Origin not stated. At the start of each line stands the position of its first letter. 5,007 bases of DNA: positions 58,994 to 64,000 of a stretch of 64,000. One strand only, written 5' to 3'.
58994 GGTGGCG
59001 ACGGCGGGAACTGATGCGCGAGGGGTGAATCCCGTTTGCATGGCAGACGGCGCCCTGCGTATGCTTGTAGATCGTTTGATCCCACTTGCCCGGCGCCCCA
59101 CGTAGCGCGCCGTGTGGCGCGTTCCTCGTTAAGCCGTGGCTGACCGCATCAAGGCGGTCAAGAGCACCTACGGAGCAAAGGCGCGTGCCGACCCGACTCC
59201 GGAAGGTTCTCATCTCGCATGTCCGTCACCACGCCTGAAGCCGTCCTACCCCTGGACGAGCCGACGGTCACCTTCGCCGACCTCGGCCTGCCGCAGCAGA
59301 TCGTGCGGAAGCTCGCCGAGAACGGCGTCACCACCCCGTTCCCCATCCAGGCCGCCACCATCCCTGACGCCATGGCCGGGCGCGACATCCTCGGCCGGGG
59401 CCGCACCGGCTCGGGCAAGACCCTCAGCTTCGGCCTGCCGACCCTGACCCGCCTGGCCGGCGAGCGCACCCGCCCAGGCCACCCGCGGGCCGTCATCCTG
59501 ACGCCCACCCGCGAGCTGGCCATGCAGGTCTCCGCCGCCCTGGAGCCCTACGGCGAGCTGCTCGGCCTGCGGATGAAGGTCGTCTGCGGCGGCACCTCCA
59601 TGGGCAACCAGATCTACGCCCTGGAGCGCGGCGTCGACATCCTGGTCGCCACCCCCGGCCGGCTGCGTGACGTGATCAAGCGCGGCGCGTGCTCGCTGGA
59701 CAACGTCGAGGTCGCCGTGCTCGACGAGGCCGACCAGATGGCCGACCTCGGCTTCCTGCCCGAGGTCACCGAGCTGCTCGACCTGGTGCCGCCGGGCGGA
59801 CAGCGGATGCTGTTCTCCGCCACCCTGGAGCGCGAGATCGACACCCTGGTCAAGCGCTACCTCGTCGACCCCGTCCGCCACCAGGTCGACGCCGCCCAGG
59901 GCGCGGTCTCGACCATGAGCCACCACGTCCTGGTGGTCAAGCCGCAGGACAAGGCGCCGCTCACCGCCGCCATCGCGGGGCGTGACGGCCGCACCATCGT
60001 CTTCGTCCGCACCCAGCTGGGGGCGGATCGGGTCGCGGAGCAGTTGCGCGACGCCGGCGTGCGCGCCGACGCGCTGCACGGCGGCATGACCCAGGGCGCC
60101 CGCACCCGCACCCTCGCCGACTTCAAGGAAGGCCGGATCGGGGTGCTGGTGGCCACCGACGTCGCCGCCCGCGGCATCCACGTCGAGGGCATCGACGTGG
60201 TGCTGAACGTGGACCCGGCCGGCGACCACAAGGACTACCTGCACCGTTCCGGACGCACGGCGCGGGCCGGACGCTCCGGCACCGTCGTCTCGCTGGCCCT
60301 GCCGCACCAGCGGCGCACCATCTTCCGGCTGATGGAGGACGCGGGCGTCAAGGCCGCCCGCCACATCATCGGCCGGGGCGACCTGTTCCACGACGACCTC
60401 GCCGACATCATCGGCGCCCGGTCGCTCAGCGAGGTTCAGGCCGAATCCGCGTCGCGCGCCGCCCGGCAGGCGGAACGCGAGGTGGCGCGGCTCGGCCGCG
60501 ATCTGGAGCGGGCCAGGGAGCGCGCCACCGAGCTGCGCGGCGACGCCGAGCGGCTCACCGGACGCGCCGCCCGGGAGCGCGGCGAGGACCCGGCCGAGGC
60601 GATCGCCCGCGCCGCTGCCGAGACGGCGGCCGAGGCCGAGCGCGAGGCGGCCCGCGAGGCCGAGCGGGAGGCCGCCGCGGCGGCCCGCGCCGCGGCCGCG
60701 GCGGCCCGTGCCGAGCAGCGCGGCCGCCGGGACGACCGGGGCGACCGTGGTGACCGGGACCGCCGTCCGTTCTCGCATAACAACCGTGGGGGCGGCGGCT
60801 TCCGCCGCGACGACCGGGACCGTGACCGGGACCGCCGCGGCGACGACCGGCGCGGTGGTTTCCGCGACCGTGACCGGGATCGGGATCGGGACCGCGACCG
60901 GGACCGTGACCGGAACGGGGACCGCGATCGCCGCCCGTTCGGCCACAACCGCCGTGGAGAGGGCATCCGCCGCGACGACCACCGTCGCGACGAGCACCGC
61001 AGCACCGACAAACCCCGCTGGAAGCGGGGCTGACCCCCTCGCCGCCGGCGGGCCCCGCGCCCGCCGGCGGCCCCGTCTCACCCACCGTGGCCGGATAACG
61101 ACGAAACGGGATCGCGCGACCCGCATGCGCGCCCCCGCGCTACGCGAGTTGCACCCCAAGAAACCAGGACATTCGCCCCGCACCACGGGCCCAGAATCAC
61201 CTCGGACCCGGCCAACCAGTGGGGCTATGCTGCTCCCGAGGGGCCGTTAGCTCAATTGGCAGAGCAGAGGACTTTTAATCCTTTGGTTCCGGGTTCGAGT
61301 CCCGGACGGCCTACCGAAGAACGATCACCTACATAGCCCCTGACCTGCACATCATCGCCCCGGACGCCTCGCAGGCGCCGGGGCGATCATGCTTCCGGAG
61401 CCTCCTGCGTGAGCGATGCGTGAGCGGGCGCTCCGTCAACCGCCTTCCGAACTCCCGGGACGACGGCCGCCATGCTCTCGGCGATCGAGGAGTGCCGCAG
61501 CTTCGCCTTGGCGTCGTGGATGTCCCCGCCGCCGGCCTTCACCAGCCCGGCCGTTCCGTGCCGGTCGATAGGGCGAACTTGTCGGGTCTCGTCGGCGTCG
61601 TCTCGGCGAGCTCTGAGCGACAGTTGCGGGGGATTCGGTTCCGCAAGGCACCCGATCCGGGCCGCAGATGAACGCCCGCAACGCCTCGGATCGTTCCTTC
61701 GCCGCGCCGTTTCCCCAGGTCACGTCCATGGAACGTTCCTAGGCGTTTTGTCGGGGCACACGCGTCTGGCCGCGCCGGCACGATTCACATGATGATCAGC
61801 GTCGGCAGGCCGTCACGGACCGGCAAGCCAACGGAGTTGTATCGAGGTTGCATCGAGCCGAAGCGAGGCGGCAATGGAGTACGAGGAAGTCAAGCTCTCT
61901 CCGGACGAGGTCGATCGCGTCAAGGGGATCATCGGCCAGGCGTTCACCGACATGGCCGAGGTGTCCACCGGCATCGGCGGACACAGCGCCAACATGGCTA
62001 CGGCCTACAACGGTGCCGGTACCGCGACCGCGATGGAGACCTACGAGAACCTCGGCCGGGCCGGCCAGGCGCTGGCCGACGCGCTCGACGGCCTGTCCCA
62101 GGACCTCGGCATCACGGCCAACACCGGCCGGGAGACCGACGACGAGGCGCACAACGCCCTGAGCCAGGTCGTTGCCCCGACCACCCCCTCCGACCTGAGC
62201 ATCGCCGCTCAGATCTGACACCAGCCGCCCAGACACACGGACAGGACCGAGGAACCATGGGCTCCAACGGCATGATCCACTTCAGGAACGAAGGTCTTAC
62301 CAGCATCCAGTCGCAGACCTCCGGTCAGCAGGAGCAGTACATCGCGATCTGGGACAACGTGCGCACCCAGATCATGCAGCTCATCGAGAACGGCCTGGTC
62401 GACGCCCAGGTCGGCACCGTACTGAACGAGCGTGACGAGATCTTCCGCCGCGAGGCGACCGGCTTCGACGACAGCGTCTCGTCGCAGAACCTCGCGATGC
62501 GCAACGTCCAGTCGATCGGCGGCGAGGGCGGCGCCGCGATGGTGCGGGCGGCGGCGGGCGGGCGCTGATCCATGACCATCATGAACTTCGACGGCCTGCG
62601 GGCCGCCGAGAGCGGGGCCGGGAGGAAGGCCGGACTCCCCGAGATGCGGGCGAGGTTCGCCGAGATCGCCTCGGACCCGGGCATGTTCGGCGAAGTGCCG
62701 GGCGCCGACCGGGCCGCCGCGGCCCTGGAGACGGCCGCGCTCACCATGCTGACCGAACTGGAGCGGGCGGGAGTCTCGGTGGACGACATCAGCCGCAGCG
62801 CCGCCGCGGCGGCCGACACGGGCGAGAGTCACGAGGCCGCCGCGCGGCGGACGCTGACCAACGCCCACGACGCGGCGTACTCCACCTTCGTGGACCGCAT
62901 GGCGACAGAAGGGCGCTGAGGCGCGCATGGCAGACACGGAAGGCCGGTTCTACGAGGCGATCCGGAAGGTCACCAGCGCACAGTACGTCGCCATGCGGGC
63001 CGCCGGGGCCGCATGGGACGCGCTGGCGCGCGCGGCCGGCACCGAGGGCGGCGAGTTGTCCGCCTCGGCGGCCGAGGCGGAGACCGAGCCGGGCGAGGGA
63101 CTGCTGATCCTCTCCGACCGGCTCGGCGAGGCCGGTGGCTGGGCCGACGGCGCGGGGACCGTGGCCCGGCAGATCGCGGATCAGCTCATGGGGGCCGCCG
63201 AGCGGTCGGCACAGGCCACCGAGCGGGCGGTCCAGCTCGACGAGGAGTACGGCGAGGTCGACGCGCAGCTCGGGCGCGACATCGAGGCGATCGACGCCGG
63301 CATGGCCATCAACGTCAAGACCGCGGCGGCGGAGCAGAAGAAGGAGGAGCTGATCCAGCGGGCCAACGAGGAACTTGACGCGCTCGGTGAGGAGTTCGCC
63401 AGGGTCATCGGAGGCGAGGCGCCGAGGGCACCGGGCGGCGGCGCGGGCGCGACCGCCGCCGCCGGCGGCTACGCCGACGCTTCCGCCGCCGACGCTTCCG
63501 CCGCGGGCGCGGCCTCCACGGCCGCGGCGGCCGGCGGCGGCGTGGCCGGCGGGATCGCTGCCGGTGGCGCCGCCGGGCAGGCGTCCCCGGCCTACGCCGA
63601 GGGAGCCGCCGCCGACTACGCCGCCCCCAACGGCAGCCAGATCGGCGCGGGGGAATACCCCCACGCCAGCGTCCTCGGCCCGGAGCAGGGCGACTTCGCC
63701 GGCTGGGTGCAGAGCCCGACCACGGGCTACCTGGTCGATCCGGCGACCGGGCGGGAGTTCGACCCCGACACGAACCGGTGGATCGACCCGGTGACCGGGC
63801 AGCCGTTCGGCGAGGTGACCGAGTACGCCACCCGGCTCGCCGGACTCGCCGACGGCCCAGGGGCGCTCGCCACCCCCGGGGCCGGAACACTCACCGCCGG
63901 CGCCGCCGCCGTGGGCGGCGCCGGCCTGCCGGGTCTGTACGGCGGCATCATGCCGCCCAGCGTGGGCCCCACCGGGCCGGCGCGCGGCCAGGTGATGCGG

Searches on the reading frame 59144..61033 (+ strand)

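Call 27: search_protein_families(library=pfam, proteins=[window:59144-61033:+], max_evalue=0.1)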
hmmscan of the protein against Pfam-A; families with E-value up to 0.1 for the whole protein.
window:59144-61033:+ (629 aa): 2 families
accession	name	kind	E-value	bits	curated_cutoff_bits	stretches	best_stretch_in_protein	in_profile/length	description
PF00270.35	DEAD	-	2.8e-42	144.7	26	1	67-234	2-166/167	DEAD/DEAH box helicase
PF00271.37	Helicase_C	-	3.1e-26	92.2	23.5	1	279-376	13-110/110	Helicase conserved C-terminal domain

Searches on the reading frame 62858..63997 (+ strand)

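Call 27: search_protein_families(library=pfam, proteins=[window:62858-63997:+], max_evalue=0.1)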
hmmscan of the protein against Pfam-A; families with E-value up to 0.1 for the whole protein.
window:62858-63997:+ (380 aa): 1 family
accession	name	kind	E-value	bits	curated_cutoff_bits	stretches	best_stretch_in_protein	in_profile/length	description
PF17780.6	OCRE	-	0.028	14.9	24.7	1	286-313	8-35/52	OCRE domain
